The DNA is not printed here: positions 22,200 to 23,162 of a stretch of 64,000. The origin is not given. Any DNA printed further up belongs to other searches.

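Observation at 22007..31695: Repeated module: REC-PilZ hybrid next to a sensor-less sigma54 activator, a possible c-di-GMP/phosphorylation gate on sigma54 transcription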

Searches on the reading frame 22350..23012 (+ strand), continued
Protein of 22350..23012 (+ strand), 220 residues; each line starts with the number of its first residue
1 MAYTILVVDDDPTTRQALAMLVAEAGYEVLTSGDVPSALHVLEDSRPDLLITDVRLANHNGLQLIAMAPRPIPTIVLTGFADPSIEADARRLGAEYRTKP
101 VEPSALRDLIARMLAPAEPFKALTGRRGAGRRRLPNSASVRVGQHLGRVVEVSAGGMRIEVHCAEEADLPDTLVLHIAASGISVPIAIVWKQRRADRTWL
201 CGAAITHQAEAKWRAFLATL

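Call 18: find_encoding_contigs(protein=P0051, flank=10000, max_places=2)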
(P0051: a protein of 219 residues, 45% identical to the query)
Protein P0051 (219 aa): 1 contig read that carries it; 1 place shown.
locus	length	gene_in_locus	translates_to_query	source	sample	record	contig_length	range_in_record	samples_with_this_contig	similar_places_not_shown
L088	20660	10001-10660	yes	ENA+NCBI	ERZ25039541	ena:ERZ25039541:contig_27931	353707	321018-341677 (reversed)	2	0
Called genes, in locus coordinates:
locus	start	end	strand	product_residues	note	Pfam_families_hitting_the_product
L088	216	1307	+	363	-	PF14559:TPR_19 (weak), PF09976:TPR_21, PF12895:ANAPC3 (weak), PF23914:TPR_CcmH_CycH (weak), PF13432:TPR_16, PF14559:TPR_19, PF00515:TPR_1, PF14559:TPR_19, +18 more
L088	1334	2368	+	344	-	PF00072:Response_reg, PF13487:HD_5, PF01966:HD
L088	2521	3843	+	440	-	PF13546:DDE_5, PF01609:DDE_Tnp_1 (weak)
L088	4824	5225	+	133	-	PF01609:DDE_Tnp_1 (weak)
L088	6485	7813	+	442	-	-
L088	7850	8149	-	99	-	-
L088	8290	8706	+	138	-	PF04892:VanZ-LLP1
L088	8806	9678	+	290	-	-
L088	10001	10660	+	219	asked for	PF00072:Response_reg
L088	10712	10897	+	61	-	-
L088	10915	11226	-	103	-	-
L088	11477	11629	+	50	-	PF18919:DUF5670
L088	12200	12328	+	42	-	-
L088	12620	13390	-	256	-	PF12698:ABC2_membrane_3, PF01061:ABC2_membrane, PF12679:ABC2_membrane_2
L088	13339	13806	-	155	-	-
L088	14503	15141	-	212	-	PF08386:Abhydrolase_4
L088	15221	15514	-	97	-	PF00561:Abhydrolase_1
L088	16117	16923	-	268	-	-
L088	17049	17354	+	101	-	-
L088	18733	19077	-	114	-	-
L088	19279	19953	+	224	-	PF03737:RraA-like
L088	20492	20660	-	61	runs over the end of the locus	PF19451:DUF5989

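Call 20: find_related_loci(query=A1, collection=metagenome_contigs, flank=10000)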
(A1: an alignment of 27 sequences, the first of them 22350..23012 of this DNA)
Query A1 (220 aa) in metagenome_contigs; peptide patterns used: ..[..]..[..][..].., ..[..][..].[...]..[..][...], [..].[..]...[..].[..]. (x = any residue, [..] = any of these).
599 stretches matched a pattern (row limit reached: there are more); 296 encode a relative of the query (tblastn E <= 1e-3); the best 80 are kept; 80 distinct loci.
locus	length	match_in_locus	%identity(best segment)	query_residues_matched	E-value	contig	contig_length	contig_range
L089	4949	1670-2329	50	1-220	3e-65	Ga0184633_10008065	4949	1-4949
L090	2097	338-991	50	1-217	3e-63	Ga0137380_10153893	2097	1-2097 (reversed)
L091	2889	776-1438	48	1-220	9e-61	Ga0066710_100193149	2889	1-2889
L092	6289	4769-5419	44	1-217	3e-56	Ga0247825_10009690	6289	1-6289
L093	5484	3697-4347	44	1-220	2e-55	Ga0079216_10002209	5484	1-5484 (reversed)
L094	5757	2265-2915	44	1-220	8e-55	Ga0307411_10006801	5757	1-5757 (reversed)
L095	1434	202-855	42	1-220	3e-56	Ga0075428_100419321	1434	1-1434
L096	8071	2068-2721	43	1-220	4e-48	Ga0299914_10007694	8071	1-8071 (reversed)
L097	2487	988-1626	40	5-217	9e-48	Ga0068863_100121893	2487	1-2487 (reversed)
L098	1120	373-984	39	1-207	8e-43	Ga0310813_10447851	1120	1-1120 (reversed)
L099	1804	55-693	38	4-220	5e-41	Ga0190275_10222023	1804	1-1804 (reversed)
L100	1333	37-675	39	4-220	2e-41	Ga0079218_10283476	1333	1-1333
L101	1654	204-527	55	3-110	1e-33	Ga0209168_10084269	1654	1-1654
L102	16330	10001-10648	36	1-216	9e-42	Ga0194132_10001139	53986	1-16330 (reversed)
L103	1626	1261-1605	48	5-119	2e-29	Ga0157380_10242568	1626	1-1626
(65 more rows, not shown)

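Call 23: find_encoding_contigs(protein=P0034, flank=10000, max_places=2)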
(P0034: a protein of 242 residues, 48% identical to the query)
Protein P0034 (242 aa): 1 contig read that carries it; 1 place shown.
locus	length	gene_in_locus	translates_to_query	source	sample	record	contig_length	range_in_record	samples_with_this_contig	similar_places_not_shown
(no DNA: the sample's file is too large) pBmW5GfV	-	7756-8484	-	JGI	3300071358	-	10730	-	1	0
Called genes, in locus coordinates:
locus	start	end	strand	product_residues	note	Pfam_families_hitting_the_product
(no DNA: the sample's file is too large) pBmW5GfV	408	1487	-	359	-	PF13413:HTH_25, PF13492:GAF_3 (weak)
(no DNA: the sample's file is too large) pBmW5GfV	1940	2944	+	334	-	PF08100:Dimerisation, PF13489:Methyltransf_23, PF00891:Methyltransf_2, PF08241:Methyltransf_11, PF13649:Methyltransf_25 (weak)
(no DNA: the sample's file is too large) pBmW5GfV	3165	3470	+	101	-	-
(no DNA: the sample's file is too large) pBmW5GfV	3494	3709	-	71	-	-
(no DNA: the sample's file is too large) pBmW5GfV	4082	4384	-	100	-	PF04519:Bactofilin (weak)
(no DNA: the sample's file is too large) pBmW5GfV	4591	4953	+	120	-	-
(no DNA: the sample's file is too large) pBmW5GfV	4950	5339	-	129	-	-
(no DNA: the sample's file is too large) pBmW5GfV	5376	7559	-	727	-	PF00672:HAMP, PF00512:HisKA, PF02518:HATPase_c, PF00072:Response_reg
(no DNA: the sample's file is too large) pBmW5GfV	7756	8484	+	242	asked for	PF00072:Response_reg, PF07238:PilZ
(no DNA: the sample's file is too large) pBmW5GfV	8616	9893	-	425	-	PF00158:Sigma54_activat, PF14532:Sigma54_activ_2, PF01078:Mg_chelatase (faint), PF25601:AAA_lid_14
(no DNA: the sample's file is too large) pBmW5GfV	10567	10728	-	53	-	?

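Call 24: find_encoding_contigs(protein=P0082, flank=10000, max_places=2)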
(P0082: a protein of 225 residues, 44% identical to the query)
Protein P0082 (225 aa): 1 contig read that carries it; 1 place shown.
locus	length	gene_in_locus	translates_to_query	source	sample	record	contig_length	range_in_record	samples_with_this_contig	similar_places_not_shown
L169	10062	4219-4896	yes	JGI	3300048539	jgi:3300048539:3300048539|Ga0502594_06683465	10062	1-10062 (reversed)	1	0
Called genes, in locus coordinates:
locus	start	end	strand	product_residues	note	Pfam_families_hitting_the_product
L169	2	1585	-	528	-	?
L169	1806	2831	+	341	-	PF02163:Peptidase_M50, PF13180:PDZ_2 (weak), PF17820:PDZ_6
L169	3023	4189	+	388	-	PF00158:Sigma54_activat, PF01078:Mg_chelatase (faint), PF14532:Sigma54_activ_2, PF07728:AAA_5 (weak), PF00004:AAA (weak), PF25601:AAA_lid_14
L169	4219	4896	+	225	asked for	PF00072:Response_reg, PF07238:PilZ (weak)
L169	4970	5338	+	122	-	-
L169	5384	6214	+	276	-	PF04116:FA_hydroxylase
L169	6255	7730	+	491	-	-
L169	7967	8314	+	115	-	-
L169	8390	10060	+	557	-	?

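Call 25: find_encoding_contigs(protein=P0057, flank=10000, max_places=2)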
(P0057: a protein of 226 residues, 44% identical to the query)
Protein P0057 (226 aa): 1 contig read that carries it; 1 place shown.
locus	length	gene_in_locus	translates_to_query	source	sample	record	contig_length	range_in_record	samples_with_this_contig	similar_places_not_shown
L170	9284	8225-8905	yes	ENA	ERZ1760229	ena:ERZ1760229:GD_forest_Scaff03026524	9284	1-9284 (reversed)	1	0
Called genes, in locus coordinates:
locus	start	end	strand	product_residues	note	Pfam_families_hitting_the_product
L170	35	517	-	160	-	PF19649:DUF6152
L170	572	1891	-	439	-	-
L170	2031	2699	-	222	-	PF00072:Response_reg, PF00196:GerE, PF08281:Sigma70_r4_2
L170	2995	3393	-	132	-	-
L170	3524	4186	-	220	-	PF00072:Response_reg, PF00196:GerE, PF04545:Sigma70_r4 (faint), PF08281:Sigma70_r4_2 (weak)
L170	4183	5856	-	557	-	PF07730:HisKA_3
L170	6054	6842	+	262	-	PF02163:Peptidase_M50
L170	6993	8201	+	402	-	PF00158:Sigma54_activat, PF01078:Mg_chelatase (faint), PF14532:Sigma54_activ_2, PF00004:AAA (weak), PF07728:AAA_5 (faint), PF25601:AAA_lid_14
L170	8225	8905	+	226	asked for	PF00072:Response_reg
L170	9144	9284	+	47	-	?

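Call 36: search_solved_structures(query=window:22350-23012:+, max_evalue=0.001)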
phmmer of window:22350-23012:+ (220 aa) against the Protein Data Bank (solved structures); distinct sequences matched with E-value up to 0.001: 123 (the best 60 are shown).
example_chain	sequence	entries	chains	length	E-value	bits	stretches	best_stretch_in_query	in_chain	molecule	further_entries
9xzo_A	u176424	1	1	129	5.2e-13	52.7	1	4-115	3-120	De novo protein M1X0B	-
3eq2_A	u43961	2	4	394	1.8e-12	50.9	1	3-114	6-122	Probable two-component response regulator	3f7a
5t3y_A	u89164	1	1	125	4.1e-12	49.7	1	2-117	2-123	Two-component system response regulator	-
28tm_A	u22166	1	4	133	2.7e-11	47.1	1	4-114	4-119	C-terminal domain of PAS domain-containing hybrid sensor histidine kinase/response regulat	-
1s8n_A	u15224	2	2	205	7.8e-11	45.6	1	4-128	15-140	putative antiterminator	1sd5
7w9h_A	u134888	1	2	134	2e-10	44.3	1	1-113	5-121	Response regulator protein FleR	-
5xso_A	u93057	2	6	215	4.8e-10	43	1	5-120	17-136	Response regulator FixJ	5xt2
3t6k_A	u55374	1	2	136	7.1e-10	42.4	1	3-115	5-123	Response regulator receiver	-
1d5w_A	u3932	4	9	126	1.2e-09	41.7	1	3-112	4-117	TRANSCRIPTIONAL REGULATORY PROTEIN FIXJ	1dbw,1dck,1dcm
3nhz_A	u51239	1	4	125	2.3e-09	40.8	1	3-114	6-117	Two component system transcriptional regulator mtrA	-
1mvo_A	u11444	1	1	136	6.5e-09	39.3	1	4-114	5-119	PhoP response regulator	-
3f6p_A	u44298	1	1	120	7.2e-09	39.2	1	4-115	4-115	Transcriptional regulatory protein yycF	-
2zwm_A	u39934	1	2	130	7.7e-09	39.1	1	4-115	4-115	Transcriptional regulatory protein yycF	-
2gwr_A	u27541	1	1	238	9.7e-09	38.7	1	3-114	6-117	DNA-binding response regulator mtrA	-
1b00_A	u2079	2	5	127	9.9e-09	38.7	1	1-115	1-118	PHOSPHATE REGULON TRANSCRIPTIONAL REGULATORY PROTEIN PHOB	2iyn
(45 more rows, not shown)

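Call 54: predict_structure(alignment_id=A1)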
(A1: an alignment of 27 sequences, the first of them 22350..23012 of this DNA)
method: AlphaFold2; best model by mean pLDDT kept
length: 220 residues; sequences in the alignment: 27
mean_pLDDT: 83.0   pTM: 0.55
mean pLDDT of the five models: 83.0, 81.4, 81.0, 80.3, 79.6
residues with pLDDT >= 90: 62; 70-90: 133; 50-70: 12; < 50: 13
segments of 3 or more residues with pLDDT < 50: 117-129
pLDDT, mean of each block of 10 residues (from residue 1): 90 93 95 92 93 86 84 90 83 88 90 68 44 72 86 83 75 84 85 82 82 81
secondary structure, 60 per line:
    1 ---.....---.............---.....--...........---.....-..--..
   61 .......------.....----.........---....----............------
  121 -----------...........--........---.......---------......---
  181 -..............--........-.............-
elements in order: E4-8 H12-24 E28-32 H35-45 E49-53 H61-67 E74-78 H83-91 E95-98 H103-114 E132-142 E145-152 E156-162 E172-177 E182-195 E198-205 H207-219

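Call 57: fold_search(model_id=the predicted structure, library=pdb)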
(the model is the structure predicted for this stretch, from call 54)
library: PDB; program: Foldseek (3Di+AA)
matches with E <= 10: 1713; with E <= 0.001: 561
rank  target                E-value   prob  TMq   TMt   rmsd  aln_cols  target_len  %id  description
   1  1mvo                  5.2e-09  1.00  0.47  0.82   2.0       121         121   30  Crystal structure of the PhoP receiver domain from Bacillus subtilis (released 2002-10-16)
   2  3f7a_B                7.9e-09  1.00  0.49  0.30  22.3       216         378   22  Structure of Orthorhombic crystal form of Pseudomonas aeruginosa RssB (released 2009-11-24)
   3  5hm6_A                1.5e-08  1.00  0.49  0.89   1.5       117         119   27  N-terminal domain of BfmR from Acinetobacter baumannii (released 2017-01-18)
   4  1m5t                  2.4e-08  1.00  0.47  0.82   2.2       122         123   27  CRYSTAL STRUCTURE OF THE RESPONSE REGULATOR DIVK (released 2002-11-15)
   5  6oaq_B                2.4e-08  1.00  0.46  0.34  17.9       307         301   16  Crystal structure of a dual sensor histidine kinase in BeF3- bound state (released 2019-09-18)
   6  8fk2_A                2.7e-08  1.00  0.49  0.87   1.4       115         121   28  The N-terminal VicR from Streptococcus mutans (released 2023-10-25)
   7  4kfc_B                3.0e-08  1.00  0.50  0.49  16.4       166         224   20  Crystal structure of a hyperactive mutant of response regulator KdpE complexed to its promoter DNA (released 2014-02-19)
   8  1pey_C                4.6e-08  1.00  0.49  0.87   1.5       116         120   24  Crystal structure of the Response Regulator Spo0F complexed with Mn2+ (released 2004-05-18)
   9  6ob8_A                4.6e-08  1.00  0.45  0.33  17.6       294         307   16  Crystal structure of a dual sensor histidine kinase in green light illuminated state (released 2019-09-18)
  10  5e3j_A                5.3e-08  1.00  0.49  0.88   1.5       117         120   27  The response regulator RstA is a potential drug target for Acinetobacter baumannii (released 2016-05-04)
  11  6ww6_B                5.3e-08  1.00  0.49  0.56   1.7       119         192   29  Crystal structure of EutV bound to RNA (released 2021-11-24)
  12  6oaq_A                6.7e-08  1.00  0.45  0.33  18.2       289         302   16  Crystal structure of a dual sensor histidine kinase in BeF3- bound state (released 2019-09-18)
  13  1nxp                  7.1e-08  1.00  0.48  0.88   1.6       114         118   27  MicArec pH4.5 (released 2004-02-17)
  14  3t6k_A                7.1e-08  1.00  0.49  0.85   1.9       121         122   33  Crystal structure of a putative response regulator (Caur_3799) from Chloroflexus aurantiacus J-10-fl at 1.86 A resolut (released 2011-09-07)
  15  6br7_A                7.6e-08  1.00  0.50  0.88   1.4       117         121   27  Beryllium fluorinated receiver domain of BfmR from Acinetobacter baumannii (released 2018-02-21)
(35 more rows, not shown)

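Call 62: search_protein_families(library=ncbifam, proteins=[window:22350-23012:+], max_evalue=0.001)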
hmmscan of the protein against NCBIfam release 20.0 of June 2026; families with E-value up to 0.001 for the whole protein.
window:22350-23012:+ (220 aa): 67 families (the best 25 are shown)
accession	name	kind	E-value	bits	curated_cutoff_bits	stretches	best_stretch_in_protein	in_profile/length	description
NF006900.1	PRK09390.1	equivalog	4.1e-17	62.4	255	1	3-150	5-155/203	response regulator FixJ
NF045505.1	RR_RssB_Pseudo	equivalog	1.7e-14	53.7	700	1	3-107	6-114/394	two-component system response regulator RssB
NF045944.1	ResRegRpaBCyano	equivalog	1.4e-13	50.7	330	1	6-115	1-113/229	response regulator transcription factor RpaB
TIGR01818.1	ntrC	equivalog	3.6e-13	49.1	558.6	1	5-121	1-121/463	nitrogen regulation protein NR(I)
NF053512.1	nitric_RR_NosR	exception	1.9e-12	46.9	400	1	5-113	1-114/422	response regulator c-di-GMP phosphodiesterase, NosR family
NF047793.1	ResRegPgtA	equivalog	1.9e-12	46.7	650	1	3-115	6-122/414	two-component system response regulator PgtA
NF008469.0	PRK11361.1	equivalog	2.5e-12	46.3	714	1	3-114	5-120/461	acetoacetate metabolism transcriptional regulator AtoC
NF011695.0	PRK15115.1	equivalog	6.2e-12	45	763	1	4-117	8-125/445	two-component system response regulator GlrR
NF041733.1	resp_reg_CseB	equivalog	1.3e-11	44.4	350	1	4-118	2-119/228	two-component system response regulator CseB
TIGR02154.1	PhoB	equivalog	3.9e-11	42.7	296.2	1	1-115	1-118/226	phosphate regulon transcriptional regulator PhoB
NF046022.1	RespRegCpdRBruc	equivalog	4e-11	42.9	180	1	4-113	3-116/120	cell cycle two-component system response regulator CpdR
NF041832.1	near_NosP_CTERM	subfamily_domain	8.2e-11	41.6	400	1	4-113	253-369/370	NahK/ErcS family hybrid sensor histidine kinase/response regulator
NF008677.0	PRK11697.1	equivalog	1.3e-10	41.1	246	1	4-141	3-143/238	two-component system response regulator BtsR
NF045717.1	DVU0259_DivK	exception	1.9e-10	40.9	160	1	1-83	1-88/117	DVU0259 family response regulator domain-containing protein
NF033791.1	ActR_PrrA_rreg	equivalog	3.1e-10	40.3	250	1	4-107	3-110/173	ActR/PrrA/RegA family redox response regulator transcription factor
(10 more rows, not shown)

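Call 64: find_encoding_contigs(protein=P0005, flank=5000, max_places=2)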
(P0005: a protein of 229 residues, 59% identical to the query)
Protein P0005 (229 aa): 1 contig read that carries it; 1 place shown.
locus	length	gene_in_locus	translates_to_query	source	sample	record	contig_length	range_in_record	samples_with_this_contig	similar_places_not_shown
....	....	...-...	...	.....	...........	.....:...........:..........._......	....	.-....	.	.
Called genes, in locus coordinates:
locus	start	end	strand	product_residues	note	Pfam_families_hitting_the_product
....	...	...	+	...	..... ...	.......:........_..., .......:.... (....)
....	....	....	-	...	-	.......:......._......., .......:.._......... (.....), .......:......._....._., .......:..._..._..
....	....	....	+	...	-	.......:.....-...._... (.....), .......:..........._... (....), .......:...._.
